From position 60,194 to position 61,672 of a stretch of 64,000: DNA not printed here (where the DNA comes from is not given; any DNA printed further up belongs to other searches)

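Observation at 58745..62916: Low-GC island encoding a self-contained operon of three lipoproteins (papain-fold hydrolase, unknown protein, kexin-like protease)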

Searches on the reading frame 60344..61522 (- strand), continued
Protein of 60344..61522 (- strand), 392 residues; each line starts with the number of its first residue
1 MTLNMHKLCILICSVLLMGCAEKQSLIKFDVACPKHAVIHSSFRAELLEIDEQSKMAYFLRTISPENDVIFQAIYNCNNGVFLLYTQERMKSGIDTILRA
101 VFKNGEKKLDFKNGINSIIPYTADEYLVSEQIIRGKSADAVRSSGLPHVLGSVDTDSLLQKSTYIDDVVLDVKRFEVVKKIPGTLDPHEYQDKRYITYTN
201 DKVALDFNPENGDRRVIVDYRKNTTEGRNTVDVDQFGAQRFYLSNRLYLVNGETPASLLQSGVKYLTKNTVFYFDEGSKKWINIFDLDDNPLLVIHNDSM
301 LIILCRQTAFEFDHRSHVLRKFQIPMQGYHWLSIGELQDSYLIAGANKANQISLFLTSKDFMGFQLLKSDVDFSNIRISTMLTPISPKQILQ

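Call 57: search_solved_structures(query=A6, max_evalue=10, show_alignments=0)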
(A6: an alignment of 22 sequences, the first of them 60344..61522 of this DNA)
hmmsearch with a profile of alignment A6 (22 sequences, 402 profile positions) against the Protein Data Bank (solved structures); distinct sequences matched with E-value up to 10: 57.
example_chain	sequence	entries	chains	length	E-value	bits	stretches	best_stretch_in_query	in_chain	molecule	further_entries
2woz_A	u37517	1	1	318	7.1e-08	34.9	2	254-352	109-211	KELCH REPEAT AND BTB DOMAIN-CONTAINING PROTEIN 10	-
8pjw_A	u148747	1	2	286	2e-05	26.9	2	278-349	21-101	SAKe6FE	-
9tsn_A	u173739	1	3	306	5.5e-05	25.4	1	228-336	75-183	Kelch protein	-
8cia_B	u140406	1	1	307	0.00014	24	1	234-332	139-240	Kelch like family member 20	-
8cia_A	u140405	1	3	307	0.00021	23.5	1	235-336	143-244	Kelch-like protein 20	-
8cia_E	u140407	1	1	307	0.00025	23.2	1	235-336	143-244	Kelch like family member 20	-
5yq4_A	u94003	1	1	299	0.0003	23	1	235-336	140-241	Kelch-like protein 20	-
6gy5_A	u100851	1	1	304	0.00032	22.9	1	235-336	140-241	Kelch-like protein 20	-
4l7b_A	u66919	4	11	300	0.0048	19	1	278-345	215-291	Kelch-like ECH-associated protein 1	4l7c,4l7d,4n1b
5f72_K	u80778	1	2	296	0.0048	19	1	278-345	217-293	Kelch-like ECH-associated protein 1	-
7k2l_B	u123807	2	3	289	0.0054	18.8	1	278-345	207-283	Kelch-like ECH-associated protein 1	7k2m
7k28_A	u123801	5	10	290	0.0055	18.8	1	278-345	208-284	Kelch-like ECH-associated protein 1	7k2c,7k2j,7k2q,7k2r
7k2d_A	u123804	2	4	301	0.0058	18.7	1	278-345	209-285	Kelch-like ECH-associated protein 1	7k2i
7k2h_A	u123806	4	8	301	0.0058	18.7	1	278-345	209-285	Kelch-like ECH-associated protein 1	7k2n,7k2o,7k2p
7k2b_A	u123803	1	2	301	0.0062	18.6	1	278-345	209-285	Kelch-like ECH-associated protein 1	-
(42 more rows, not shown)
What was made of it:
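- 60344..61522 (-): Gene 2 (P2, 392 aa). A lipoprotein with a Kelch-like beta-propeller, two conserved Cys (C33, C77) and a conserved C-terminal tail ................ It is the fastest-evolving member of the operon. A family profile against PDB hits Kelch domains at E 7e-8 (call 57).
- On Kelch-type beta-propeller: A 22-sequence P2 profile against PDB hits the KBTBD10 Kelch domain at E 7.1e-8, and KLHL20 and a Kelch protein at E between 5.5e-5 and 3.2e-4 (call 57).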

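Call 59: fold_search(model_id=the predicted structure, library=pdb)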
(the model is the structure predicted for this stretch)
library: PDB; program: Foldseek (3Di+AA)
matches with E <= 10: 1439; with E <= 0.001: 262
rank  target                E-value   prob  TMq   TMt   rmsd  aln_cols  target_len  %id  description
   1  7on6                  2.5e-07  1.00  0.31  0.38  10.1       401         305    9  Crystal structure of the computationally designed SAKe6AE protein (released 2022-12-14)
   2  6ttk_D                3.7e-07  1.00  0.31  0.40  11.1       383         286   10  Crystal structure of the kelch domain of human KLHL12 in complex with DVL1 peptide (released 2020-02-12)
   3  2vpj                  4.1e-07  1.00  0.29  0.38  11.5       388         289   10  Crystal structure of the Kelch domain of human KLHL12 (released 2008-03-18)
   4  6v7o_B                4.5e-07  1.00  0.32  0.42  10.9       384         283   10  Structural Elucidation of Peptide Binding to KLHL-12, a Substrate Specific Adapter Protein in a Cul3-Ring E3 Ligase Co (released 2020-02-19)
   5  8pjr                  9.9e-07  1.00  0.34  0.44  10.3       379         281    8  Crystal structure of the SAKe6AC-LB protein (released 2024-07-10)
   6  7on7_A                1.0e-06  1.00  0.32  0.44  10.9       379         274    9  Crystal structure of the computationally designed SAKe6BE-L2 protein (released 2022-12-14)
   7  7pvp                  1.1e-06  1.00  0.32  0.42  11.1       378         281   10  Crystal structure of the SAKe6BC designer protein (released 2023-01-18)
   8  5nkp_B                1.2e-06  1.00  0.33  0.43   9.6       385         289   10  Crystal structure of the human KLHL3 Kelch domain in complex with a WNK3 peptide (released 2017-05-03)
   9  6v7o_A                1.2e-06  1.00  0.32  0.42  10.9       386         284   10  Structural Elucidation of Peptide Binding to KLHL-12, a Substrate Specific Adapter Protein in a Cul3-Ring E3 Ligase Co (released 2020-02-19)
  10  8rbh_A                1.3e-06  1.00  0.34  0.43  10.9       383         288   10  Crystal structure of the kelch domain of human KLHL12 in complex with PEF1 peptide (released 2024-12-11)
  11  7ona                  1.6e-06  1.00  0.32  0.42  10.5       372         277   10  Crystal structure of the computationally designed SAKe6AC protein (released 2022-12-14)
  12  4ch9_A                1.6e-06  1.00  0.33  0.42   9.8       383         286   10  Crystal structure of the human KLHL3 Kelch domain in complex with a WNK4 peptide (released 2014-01-08)
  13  7on7_B                1.8e-06  1.00  0.32  0.43  10.0       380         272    8  Crystal structure of the computationally designed SAKe6BE-L2 protein (released 2022-12-14)
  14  6hrl_A                1.9e-06  1.00  0.30  0.39  10.5       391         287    8  Crystal structure of the Kelch domain of human KLHL17 (released 2018-10-17)
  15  7opu                  2.0e-06  1.00  0.32  0.42  11.0       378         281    8  Self-assembled crystal structure of the computationally designed SAKe6BE-3HH protein (released 2022-12-14)
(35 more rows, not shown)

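Call 76: search_protein_families(library=pfam, proteins=[L001:7996-8322:-, L001:10177-10815:+], max_evalue=0.001)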
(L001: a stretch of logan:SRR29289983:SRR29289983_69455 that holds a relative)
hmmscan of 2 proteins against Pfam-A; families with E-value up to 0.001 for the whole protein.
L001:7996-8322:- (108 aa): 1 family
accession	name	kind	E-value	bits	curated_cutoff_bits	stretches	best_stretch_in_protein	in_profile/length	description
PF11171.13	DUF2958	-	1e-13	52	21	1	6-92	1-94/111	Protein of unknown function (DUF2958)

L001:10177-10815:+ (212 aa): 0 families

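Call 101: search_dna_similar(query=window:60344-61522:-, collection=plasmids, mode=protein, max_rows=10, max_evalue=0.001)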
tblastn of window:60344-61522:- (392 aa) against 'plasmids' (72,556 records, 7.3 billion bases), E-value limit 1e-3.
No match.
